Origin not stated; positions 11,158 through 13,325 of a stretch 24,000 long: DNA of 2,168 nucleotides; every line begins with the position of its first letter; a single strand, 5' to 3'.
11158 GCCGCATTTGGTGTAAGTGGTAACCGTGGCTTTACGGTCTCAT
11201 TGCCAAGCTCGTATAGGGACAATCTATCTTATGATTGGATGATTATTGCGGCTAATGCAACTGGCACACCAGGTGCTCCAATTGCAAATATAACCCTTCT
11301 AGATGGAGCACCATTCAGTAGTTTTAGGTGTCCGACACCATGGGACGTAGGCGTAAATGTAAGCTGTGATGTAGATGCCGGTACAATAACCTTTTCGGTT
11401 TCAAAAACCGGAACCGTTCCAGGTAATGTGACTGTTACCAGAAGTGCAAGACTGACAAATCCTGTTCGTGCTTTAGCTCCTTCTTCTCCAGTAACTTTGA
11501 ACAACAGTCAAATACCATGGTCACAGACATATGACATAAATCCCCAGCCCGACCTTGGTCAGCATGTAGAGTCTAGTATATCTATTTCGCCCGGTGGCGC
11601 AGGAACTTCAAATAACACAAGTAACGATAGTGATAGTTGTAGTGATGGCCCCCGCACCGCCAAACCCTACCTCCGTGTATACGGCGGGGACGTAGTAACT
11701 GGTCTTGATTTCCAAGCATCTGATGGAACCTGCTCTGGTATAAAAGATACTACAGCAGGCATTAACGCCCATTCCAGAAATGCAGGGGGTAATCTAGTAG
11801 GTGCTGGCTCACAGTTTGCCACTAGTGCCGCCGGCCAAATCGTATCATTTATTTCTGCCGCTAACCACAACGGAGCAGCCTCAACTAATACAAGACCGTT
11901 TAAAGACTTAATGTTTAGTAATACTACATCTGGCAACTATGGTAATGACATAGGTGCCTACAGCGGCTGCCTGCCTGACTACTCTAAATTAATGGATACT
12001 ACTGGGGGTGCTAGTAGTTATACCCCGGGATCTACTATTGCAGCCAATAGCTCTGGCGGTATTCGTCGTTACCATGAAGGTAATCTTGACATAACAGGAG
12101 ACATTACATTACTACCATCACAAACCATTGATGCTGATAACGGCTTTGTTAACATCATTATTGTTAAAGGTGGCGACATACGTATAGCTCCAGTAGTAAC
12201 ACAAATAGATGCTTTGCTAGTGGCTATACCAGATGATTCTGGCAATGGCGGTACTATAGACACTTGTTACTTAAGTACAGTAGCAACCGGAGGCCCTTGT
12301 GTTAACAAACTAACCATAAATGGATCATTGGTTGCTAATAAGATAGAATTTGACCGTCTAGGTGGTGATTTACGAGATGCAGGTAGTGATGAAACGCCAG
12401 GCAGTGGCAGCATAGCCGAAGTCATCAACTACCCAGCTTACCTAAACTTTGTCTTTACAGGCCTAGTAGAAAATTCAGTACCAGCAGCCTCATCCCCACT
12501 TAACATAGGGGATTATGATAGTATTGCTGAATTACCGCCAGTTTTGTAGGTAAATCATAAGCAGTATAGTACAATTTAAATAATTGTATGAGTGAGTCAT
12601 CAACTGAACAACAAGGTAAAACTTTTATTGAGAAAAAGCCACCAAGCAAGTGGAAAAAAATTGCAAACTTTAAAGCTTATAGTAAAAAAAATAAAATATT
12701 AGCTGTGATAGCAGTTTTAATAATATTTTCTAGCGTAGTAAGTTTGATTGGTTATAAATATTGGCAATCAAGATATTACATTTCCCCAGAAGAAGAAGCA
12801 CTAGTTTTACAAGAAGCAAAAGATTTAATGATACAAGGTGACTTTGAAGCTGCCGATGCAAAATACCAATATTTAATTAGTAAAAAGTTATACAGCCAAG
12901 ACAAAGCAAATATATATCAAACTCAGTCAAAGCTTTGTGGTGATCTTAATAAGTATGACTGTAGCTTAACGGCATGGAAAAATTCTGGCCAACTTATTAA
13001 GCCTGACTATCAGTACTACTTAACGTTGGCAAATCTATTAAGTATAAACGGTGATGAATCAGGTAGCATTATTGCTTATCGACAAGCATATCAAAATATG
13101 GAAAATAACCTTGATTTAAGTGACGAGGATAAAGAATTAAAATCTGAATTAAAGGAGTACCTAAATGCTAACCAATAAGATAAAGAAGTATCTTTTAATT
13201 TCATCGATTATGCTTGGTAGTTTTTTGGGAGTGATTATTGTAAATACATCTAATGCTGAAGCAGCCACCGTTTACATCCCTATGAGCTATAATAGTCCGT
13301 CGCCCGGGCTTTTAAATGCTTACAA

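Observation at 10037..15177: Tandem two-gene modules (small membrane anchor plus roughly 700 aa secreted protein) directly upstream of the type IV pilus operon: candidate alternative pilus-associated adhesins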

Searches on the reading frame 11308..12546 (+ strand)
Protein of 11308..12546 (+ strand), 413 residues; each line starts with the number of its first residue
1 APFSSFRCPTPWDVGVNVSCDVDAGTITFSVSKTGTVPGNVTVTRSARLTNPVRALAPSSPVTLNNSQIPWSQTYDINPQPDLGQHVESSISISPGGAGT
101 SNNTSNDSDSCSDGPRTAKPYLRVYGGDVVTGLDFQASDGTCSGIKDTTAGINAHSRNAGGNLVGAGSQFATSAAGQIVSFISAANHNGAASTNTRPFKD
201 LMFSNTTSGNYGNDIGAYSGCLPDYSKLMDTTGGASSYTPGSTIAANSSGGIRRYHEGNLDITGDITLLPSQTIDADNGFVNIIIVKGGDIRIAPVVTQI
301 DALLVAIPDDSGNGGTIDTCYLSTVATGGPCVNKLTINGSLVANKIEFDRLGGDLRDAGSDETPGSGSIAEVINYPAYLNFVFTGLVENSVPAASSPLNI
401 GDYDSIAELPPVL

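Call 31: search_solved_structures(query=A3, max_evalue=1, show_alignments=2)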
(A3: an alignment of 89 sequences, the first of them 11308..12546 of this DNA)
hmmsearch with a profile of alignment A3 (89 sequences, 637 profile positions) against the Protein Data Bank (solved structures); distinct sequences matched with E-value up to 1: 0.

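Call 41: predict_structure(alignment_id=A3)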
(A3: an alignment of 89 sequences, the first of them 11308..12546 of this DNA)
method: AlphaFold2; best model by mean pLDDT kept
length: 413 residues; sequences in the alignment: 89
mean_pLDDT: 85.6   pTM: 0.84
mean pLDDT of the five models: 85.6, 84.2, 82.9, 82.0, 81.9
residues with pLDDT >= 90: 256; 70-90: 81; 50-70: 57; < 50: 19
segments of 3 or more residues with pLDDT < 50: 395-413
pLDDT, mean of each block of 10 residues (from residue 1): 75 97 96 97 98 90 98 96 97 95 94 96 96 90 88 94 93 92 83 64 75 76 87 63 64 86 88 66 92 95 95 96 75 96 97 94 96 91 70 51 41 39
secondary structure, 60 per line:
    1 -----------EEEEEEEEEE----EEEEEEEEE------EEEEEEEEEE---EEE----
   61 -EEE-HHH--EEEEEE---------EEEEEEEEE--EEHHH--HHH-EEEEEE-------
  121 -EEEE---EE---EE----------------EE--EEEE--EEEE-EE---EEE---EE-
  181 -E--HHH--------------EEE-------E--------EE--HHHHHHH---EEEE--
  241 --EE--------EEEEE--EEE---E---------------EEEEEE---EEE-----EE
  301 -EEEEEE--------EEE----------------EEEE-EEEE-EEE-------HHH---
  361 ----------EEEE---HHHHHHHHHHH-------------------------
elements in order: E12-21 E26-34 E41-50 E54-56 E62-64 E71-76 E86-94 E108-113 E122-125 E156-159 E162-165 E172-174 E202-204 H225-231 E235-238 E253-257 E260-262 E282-287 E291-293 E302-307 E316-318 E335-338 E340-343 E345-347 E371-374 H378-388

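Call 45: fold_search(model_id=the predicted structure, library=pdb)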
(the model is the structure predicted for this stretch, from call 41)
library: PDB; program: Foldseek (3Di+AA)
matches with E <= 10: 1450; with E <= 0.001: 0
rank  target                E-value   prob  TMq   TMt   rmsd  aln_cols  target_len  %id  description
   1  8u01                  2.1e-03  1.00  0.15  0.08   6.3       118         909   13  Crystal Structure of the Glycoside Hydrolase Family 2 TIM Barrel-domain Containing Protein from Phocaeicola plebeius (released 2023-09-27)
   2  6mvg_B                5.2e-03  0.97  0.15  0.10   9.1       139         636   12  Crystal structure of FMN-binding beta-glucuronidase from Ruminococcus gnavus (released 2019-01-30)
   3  6d8g_B                7.9e-03  0.30  0.14  0.08  20.2       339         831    8  D341A D367A calcium binding mutant of Bacteroides uniformis beta-glucuronidase 2 (released 2018-10-17)
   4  3fn9_A                1.0e-02  0.89  0.15  0.10  11.8       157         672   16  Crystal structure of putative beta-galactosidase from bacteroides fragilis (released 2009-01-13)
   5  4uoj_A                1.3e-02  0.85  0.13  0.07  10.2       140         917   17  Structure of Fungal beta-mannosidase (GH2) from Trichoderma harzianum (released 2014-07-09)
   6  4cvu_A                1.4e-02  0.84  0.13  0.07  10.0       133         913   18  Structure of Fungal beta-mannosidase from Glycoside Hydrolase Family 2 of Trichoderma harzianum (released 2014-07-09)
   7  9npn_D                1.7e-02  0.87  0.15  0.10   7.4       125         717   13  Crystal structure of the inactive conformation of a glycoside hydrolase (CapGH2b - E465A Mutant) from the GH2 family i (released 2025-11-12)
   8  6mvh_B                2.1e-02  0.94  0.15  0.11   8.7       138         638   11  Crystal structure of FMN-binding beta-glucuronidase from Roseburia hominis (released 2019-01-30)
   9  3fn9_C                2.1e-02  0.87  0.16  0.11   9.5       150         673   15  Crystal structure of putative beta-galactosidase from bacteroides fragilis (released 2009-01-13)
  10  5z19_A                2.1e-02  0.84  0.13  0.10   9.6       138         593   11  The crystal structure of Ruminococcus gnavus beta-glucuronidase in complex with uronic isofagomine (released 2018-12-12)
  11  5z19_D                2.1e-02  0.80  0.13  0.10   9.6       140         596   11  The crystal structure of Ruminococcus gnavus beta-glucuronidase in complex with uronic isofagomine (released 2018-12-12)
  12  9npe_B                2.1e-02  0.69  0.14  0.09   9.9       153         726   12  Crystal structure of the inactive conformation of a glycoside hydrolase (CapGH2b) from the GH2 family in the space gro (released 2025-11-12)
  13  8ges_C                2.2e-02  0.91  0.15  0.11   9.1       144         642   11  R. hominis 2 beta-glucuronidase bound to UNC10201652-glucuronide (released 2024-02-14)
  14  9npn_E                2.3e-02  0.69  0.14  0.09   9.7       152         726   13  Crystal structure of the inactive conformation of a glycoside hydrolase (CapGH2b - E465A Mutant) from the GH2 family i (released 2025-11-12)
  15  6ed1_A                2.4e-02  0.80  0.16  0.09  11.5       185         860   11  Bacteroides dorei Beta-glucuronidase (released 2019-02-13)
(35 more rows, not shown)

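Call 50: fold_search(model_id=the predicted structure, library=viral)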
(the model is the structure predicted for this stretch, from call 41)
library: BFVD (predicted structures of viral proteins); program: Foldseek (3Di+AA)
matches with E <= 10: 687; with E <= 0.001: 0
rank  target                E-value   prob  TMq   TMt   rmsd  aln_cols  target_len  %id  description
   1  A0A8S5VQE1            8.5e-03  0.23  0.17  0.13  17.8       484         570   13  (no name in the UniProt tables at hand)
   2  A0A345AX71            1.1e-02  0.25  0.17  0.08  33.1       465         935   12  (no name in the UniProt tables at hand)
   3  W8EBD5                1.4e-02  1.00  0.15  0.38   3.7        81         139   11  (no name in the UniProt tables at hand)
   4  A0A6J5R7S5            1.6e-02  1.00  0.18  0.12   7.3       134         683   16  Peptidase S8/S53 domain containing protein [uncultured Caudovirales phage]
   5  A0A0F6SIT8            1.7e-02  0.94  0.19  0.19  11.7       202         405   11  (no name in the UniProt tables at hand)
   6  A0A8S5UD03            2.2e-02  0.33  0.13  0.14  13.3       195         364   16  Uncharacterized protein [Siphoviridae sp. ctgN495]
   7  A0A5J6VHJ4            2.4e-02  0.97  0.17  0.11   9.9       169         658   12  Uncharacterized protein [Megaviridae environmental sample]
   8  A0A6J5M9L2            2.8e-02  0.85  0.13  0.28   8.2       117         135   19  Uncharacterized protein [uncultured Caudovirales phage]
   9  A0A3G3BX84            2.9e-02  1.00  0.17  0.51   8.8       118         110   11  (no name in the UniProt tables at hand)
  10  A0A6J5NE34            3.2e-02  0.97  0.17  0.41   6.1       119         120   13  Fibronectin type III [uncultured Caudovirales phage]
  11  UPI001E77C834         3.4e-02  0.90  0.14  0.25  11.8       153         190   13  (no name look-up for this kind of identifier)
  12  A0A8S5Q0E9            3.4e-02  0.38  0.15  0.17  15.5       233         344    9  Uncharacterized protein [Siphoviridae sp. ctMOb8]
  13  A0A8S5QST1            4.4e-02  0.77  0.17  0.13  12.1       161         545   14  Uncharacterized protein [Podoviridae sp. ctKS020]
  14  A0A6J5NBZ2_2          4.8e-02  0.47  0.14  0.07  19.4       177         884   12  Uncharacterized protein [uncultured Caudovirales phage]
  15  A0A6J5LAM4            5.1e-02  0.77  0.14  0.31   8.8       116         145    9  Uncharacterized protein [uncultured Caudovirales phage]
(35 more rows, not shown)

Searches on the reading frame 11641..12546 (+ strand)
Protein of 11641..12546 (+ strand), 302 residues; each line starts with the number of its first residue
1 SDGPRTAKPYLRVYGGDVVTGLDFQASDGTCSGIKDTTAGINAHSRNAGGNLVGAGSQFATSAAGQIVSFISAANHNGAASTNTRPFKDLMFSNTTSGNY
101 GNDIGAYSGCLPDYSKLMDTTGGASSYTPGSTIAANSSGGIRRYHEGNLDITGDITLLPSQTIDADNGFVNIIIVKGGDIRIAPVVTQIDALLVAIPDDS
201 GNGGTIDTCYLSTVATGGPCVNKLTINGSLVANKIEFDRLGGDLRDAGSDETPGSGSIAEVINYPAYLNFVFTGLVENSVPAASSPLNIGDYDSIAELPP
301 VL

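Call 37: find_related_loci(query=A4, collection=genome_contigs, flank=10000)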
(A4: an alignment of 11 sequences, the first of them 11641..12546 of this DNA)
Query A4 (302 aa) in genome_contigs; peptide patterns used: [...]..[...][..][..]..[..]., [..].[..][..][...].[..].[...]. (x = any residue, [..] = any of these).
151 stretches matched a pattern; 112 encode a relative of the query (tblastn E <= 1e-3); the best 80 are kept; 79 distinct loci.
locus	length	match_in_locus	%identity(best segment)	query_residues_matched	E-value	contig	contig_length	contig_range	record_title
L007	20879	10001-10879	37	7-302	2e-43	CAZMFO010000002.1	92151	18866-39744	MAG TPA_asm: uncultured Candidatus Saccharibacteria bacterium isolate binchicken_co16_156 genome assembly, contig: NODE_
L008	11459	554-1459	35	6-302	3e-38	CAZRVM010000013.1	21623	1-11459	MAG TPA_asm: uncultured Candidatus Saccharibacteria bacterium isolate SRP135725_co1_554 genome assembly, contig: NODE_29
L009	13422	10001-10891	35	6-302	2e-37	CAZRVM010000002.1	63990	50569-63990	MAG TPA_asm: uncultured Candidatus Saccharibacteria bacterium isolate SRP135725_co1_554 genome assembly, contig: NODE_32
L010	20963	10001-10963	35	4-302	2e-34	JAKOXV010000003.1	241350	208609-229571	MAG: bacterium isolate JPNG_metabat.9 k201_315336, whole genome shotgun sequence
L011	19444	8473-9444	33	3-302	1e-34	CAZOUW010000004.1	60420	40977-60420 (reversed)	MAG TPA_asm: uncultured Candidatus Saccharibacteria bacterium isolate SRP133034_co1_52 genome assembly, contig: NODE_286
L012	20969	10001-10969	34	8-302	4e-33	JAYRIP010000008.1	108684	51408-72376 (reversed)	MAG: Candidatus Saccharimonadales bacterium isolate SZ_szas25bin.56 k141_1530166, whole genome shotgun sequence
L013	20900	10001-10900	34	6-302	3e-32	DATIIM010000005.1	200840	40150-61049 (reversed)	MAG TPA_asm: Patescibacteria group bacterium isolate SMAG_U15665 k141_333279, whole genome shotgun sequence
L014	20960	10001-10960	32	2-302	1e-31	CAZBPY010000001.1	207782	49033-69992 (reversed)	MAG TPA_asm: uncultured Candidatus Saccharibacteria bacterium isolate binchicken_co350_76 genome assembly, contig: NODE_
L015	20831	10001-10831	34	8-302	3e-30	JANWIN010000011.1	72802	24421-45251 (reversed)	MAG: Candidatus Saccharimonadales bacterium isolate CRAIB_MAG42 c_000000074883, whole genome shotgun sequence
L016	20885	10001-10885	34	7-302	2e-29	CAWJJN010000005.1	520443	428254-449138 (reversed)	MAG: uncultured Candidatus Saccharibacteria bacterium isolate MFD05674.bin.1.49 genome assembly, contig: contig_86960, w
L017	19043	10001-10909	33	8-302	9e-29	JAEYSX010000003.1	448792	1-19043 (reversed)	MAG: Candidatus Parcubacteria bacterium isolate OH_CBlB_112 k127_2214311, whole genome shotgun sequence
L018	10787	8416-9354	31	7-302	1e-28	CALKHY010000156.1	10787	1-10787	MAG TPA_asm: uncultured Candidatus Saccharibacteria bacterium isolate SRR4028141_bin.49_CONCOCT_v1.1_MAG genome assembly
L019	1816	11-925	33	8-302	4e-27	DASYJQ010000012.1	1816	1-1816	MAG TPA_asm: Candidatus Saccharimonadales bacterium isolate SMAG_U4299 k141_815060, whole genome shotgun sequence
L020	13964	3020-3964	33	8-302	2e-26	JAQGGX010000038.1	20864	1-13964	MAG: Candidatus Saccharibacteria bacterium isolate RYN_418 scaffold_1271878, whole genome shotgun sequence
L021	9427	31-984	34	6-302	1e-26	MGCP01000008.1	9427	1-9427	MAG: Candidatus Saccharibacteria bacterium RIFCSPHIGHO2_02_FULL_47_12 rifcsphigho2_02_scaffold_15885, whole genome shotg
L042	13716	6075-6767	35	7-244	2e-21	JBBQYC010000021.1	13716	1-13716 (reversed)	MAG: Candidatus Saccharimonadales bacterium isolate Co_metawrap_2145 Cmw_2145_k141_4281087_length_13716_cov_9.9973, whol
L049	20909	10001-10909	33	8-302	4e-21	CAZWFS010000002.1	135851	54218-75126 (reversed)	MAG TPA_asm: uncultured Candidatus Saccharibacteria bacterium isolate binchicken_co174_48 genome assembly, contig: NODE_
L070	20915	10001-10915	28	8-302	6e-17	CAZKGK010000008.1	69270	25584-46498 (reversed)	MAG TPA_asm: uncultured Candidatus Saccharibacteria bacterium isolate SRP200132_co1_660 genome assembly, contig: NODE_53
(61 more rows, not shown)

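Call 63: find_homologous_proteins(query=A4, max_evalue=0.00001)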
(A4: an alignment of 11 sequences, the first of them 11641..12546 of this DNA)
Query A4 (11 sequences) (302 aa, profile of the alignment): 2 proteins with E <= 0.00001 among 8000 candidates.
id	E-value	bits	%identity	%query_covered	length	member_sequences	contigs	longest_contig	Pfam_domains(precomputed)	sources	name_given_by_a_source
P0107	3.3e-103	364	30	98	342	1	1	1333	-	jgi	jgi:hypothetical protein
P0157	1.4e-50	191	31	98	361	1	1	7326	-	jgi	jgi:hypothetical protein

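Call 70: search_protein_families(library=pfam, proteins=[L049:6189-7331:+, L070:6841-7935:-, L049:3929-4978:+, L049:4978-5415:+, L049:5415-6164:+, L042:10821-11861:+, L042:7105-8493:+, L042:8496-9686:+], max_evalue=0.1)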
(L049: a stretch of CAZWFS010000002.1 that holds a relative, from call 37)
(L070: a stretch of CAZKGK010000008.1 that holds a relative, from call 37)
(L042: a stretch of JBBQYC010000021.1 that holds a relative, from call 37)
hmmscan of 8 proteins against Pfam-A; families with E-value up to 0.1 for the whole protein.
L049:6189-7331:+ (381 aa): 2 families
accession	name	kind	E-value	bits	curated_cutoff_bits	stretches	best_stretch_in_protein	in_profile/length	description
PF14341.11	PilX_N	-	1.6e-08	34.8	25.5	1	29-79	2-51/51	PilX N-terminal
PF11807.13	UstYa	-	0.035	14.4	25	1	33-117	12-94/220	Mycotoxin biosynthesis protein UstYa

L070:6841-7935:- (364 aa): 1 family
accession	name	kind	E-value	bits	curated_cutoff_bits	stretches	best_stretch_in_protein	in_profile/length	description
PF14341.11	PilX_N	-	1.1e-06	28.9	25.5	1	16-67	1-51/51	PilX N-terminal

L049:3929-4978:+ (350 aa): 0 families

L049:4978-5415:+ (146 aa): 1 family
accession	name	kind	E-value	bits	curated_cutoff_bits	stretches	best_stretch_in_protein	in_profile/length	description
PF07963.17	N_methyl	-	4.8e-05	23.2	21.2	1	11-34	4-27/27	Prokaryotic N-terminal methylation motif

L049:5415-6164:+ (250 aa): 1 family
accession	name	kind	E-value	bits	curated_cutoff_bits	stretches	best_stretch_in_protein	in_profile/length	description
PF07963.17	N_methyl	-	3.7e-05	23.5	21.2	1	25-49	2-26/27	Prokaryotic N-terminal methylation motif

L042:10821-11861:+ (347 aa): 1 family
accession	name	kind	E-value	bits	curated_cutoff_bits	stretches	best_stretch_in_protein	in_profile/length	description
PF21827.1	New_glue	-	0.019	15.1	31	1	19-92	9-68/94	New glue protein family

L042:7105-8493:+ (463 aa): 0 families

L042:8496-9686:+ (397 aa): 0 families

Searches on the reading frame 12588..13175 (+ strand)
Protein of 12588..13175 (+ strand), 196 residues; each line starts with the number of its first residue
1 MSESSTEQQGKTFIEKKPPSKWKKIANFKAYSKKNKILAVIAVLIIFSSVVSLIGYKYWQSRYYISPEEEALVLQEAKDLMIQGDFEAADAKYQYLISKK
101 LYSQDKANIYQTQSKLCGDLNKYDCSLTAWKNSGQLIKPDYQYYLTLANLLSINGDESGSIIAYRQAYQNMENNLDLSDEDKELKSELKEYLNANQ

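Call 8: search_protein_families(library=pfam, proteins=[window:12588-13175:+], max_evalue=1)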
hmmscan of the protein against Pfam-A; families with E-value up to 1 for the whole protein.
window:12588-13175:+ (196 aa): 2 families
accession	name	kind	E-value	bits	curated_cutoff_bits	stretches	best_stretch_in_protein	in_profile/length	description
PF02706.20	Wzz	-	0.015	16.1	25.5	1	34-100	16-77/91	Chain length determinant protein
PF07719.23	TPR_2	-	0.059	14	27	0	143-174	3-34/34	Tetratricopeptide repeat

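Call 20: search_protein_families(library=ncbifam, proteins=[window:12588-13175:+], max_evalue=1)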
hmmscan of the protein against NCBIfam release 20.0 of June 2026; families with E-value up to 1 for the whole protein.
window:12588-13175:+ (196 aa): 1 family
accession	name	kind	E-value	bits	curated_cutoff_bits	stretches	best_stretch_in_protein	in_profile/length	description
NF047982.1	T4SS_WalE1_fam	subfamily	0.0064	15.5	90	1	16-53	26-63/486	actin-bundling T4SS effector WalE1 family protein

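Call 66: search_protein_families(library=pfam, alignment_id=A5, max_evalue=0.01)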
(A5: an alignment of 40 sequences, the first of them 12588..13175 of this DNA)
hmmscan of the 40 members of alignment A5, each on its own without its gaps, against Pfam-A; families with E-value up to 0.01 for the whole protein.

A. member 1, window:12588-13175:+ (196 aa): 0 families

B. families by the number of members that match (of 40 scanned): 36 families (the first 25 are shown)
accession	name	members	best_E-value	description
PF07719.23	TPR_2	26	8.4e-12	Tetratricopeptide repeat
PF13181.12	TPR_8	22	3.3e-12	Tetratricopeptide repeat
PF00515.34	TPR_1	22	7e-12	Tetratricopeptide repeat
PF13424.12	TPR_12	20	2.1e-07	Tetratricopeptide repeat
PF13176.12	TPR_7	18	1e-06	Tetratricopeptide repeat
PF13428.12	TPR_14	17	5.5e-07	Tetratricopeptide repeat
PF13432.12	TPR_16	13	1.8e-10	Tetratricopeptide repeat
PF13414.12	TPR_11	10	1.8e-06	TPR repeat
PF13174.12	TPR_6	8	2.6e-07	Tetratricopeptide repeat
PF14559.12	TPR_19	8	3.7e-06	Tetratricopeptide repeat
PF10602.15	RPN7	7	0.00016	26S proteasome subunit RPN7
PF09976.15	TPR_21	6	8.2e-06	Tetratricopeptide repeat-like domain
PF13374.12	TPR_10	6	0.00089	Tetratricopeptide repeat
PF23914.1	TPR_CcmH_CycH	5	0.00013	Cytochrome c-type biogenesis protein H TPR domain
PF25058.1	ARM_TT21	3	0.00022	Tetratricopeptide repeat protein 21 ARM repeat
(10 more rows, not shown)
